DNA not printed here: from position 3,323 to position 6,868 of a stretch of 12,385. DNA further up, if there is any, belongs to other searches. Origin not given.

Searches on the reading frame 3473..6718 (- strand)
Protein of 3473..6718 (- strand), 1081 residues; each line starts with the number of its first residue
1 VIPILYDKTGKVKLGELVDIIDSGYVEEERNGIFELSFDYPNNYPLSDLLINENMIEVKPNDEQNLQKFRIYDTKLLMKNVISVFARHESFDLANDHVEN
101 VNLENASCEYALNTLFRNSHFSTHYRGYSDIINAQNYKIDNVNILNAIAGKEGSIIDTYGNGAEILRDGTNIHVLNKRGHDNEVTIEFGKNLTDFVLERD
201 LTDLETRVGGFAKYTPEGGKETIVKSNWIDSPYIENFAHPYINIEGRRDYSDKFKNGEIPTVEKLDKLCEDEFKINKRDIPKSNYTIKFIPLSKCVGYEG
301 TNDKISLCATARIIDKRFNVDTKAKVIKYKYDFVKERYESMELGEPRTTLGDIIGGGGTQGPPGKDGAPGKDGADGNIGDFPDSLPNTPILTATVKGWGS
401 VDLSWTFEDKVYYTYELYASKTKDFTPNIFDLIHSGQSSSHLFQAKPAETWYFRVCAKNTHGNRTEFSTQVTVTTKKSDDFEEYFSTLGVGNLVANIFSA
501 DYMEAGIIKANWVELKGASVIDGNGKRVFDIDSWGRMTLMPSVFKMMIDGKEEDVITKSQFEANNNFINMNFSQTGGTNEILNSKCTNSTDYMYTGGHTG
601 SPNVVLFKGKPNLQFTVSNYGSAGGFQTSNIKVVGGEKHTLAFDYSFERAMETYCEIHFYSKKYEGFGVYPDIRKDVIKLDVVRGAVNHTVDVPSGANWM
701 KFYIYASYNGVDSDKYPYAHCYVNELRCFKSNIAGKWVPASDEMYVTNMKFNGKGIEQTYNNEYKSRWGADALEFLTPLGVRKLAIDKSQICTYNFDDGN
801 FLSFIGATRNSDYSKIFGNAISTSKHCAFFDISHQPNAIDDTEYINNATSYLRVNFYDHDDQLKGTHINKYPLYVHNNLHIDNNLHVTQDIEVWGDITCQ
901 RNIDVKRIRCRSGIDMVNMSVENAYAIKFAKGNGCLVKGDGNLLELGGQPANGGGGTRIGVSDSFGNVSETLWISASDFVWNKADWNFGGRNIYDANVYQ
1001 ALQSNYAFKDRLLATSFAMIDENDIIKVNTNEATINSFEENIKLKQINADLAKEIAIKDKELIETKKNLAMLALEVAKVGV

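Call 6: search_protein_families(library=pfam, proteins=[window:3473-6718:-], max_evalue=1)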
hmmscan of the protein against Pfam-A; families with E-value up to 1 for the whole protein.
window:3473-6718:- (1081 aa): 2 families
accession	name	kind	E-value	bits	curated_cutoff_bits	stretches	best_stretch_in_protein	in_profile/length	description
PF06605.17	Prophage_tail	-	5.7e-19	69.2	31.3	1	91-354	2-247/250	Prophage endopeptidase tail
PF00041.27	fn3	-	0.024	15.3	25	1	391-473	6-83/84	Fibronectin type III domain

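Call 7: search_protein_families(library=phrogs, proteins=[window:3473-6718:-], max_evalue=1)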
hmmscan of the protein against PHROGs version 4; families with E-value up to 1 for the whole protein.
window:3473-6718:- (1081 aa): 18 families
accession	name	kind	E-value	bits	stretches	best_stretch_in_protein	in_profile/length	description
phrog_13289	-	tail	3.5e-92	311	1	25-556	27-551/938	tail protein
phrog_1067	-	head and packaging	8.7e-81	273.7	1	1-350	6-350/991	minor head protein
phrog_8687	-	other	4.7e-63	214.4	1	94-549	2-451/599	tail protein with peptidase activity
phrog_5555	-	tail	1.1e-54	187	1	4-355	3-351/788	tail protein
phrog_7142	-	tail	2.4e-47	162.8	1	1-349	1-335/622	tail protein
phrog_2270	-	unknown function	8.4e-45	154.8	1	25-357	26-341/637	-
phrog_1330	-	tail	8.2e-43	147.5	1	3-353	7-366/1361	tail protein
phrog_12493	-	tail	6.8e-20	71.6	2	14-224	20-238/950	tail protein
phrog_2189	-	tail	1.7e-19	70.3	1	23-343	24-326/971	tail protein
phrog_1210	-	other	1.7e-14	53.3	1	25-357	26-369/2313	PblB-type receptor binding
phrog_3475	-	tail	1.2e-09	37.9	1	26-352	417-722/841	minor tail protein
phrog_31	-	tail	1.6e-09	37.1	1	383-1025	965-1249/1565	central tail fiber J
phrog_1766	-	tail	0.049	14.9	1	1037-1080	74-116/127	tail fiber protein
phrog_38084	-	unknown function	0.064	14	1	964-1056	51-142/182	-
phrog_32779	-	unknown function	0.12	12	1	352-403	360-412/555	-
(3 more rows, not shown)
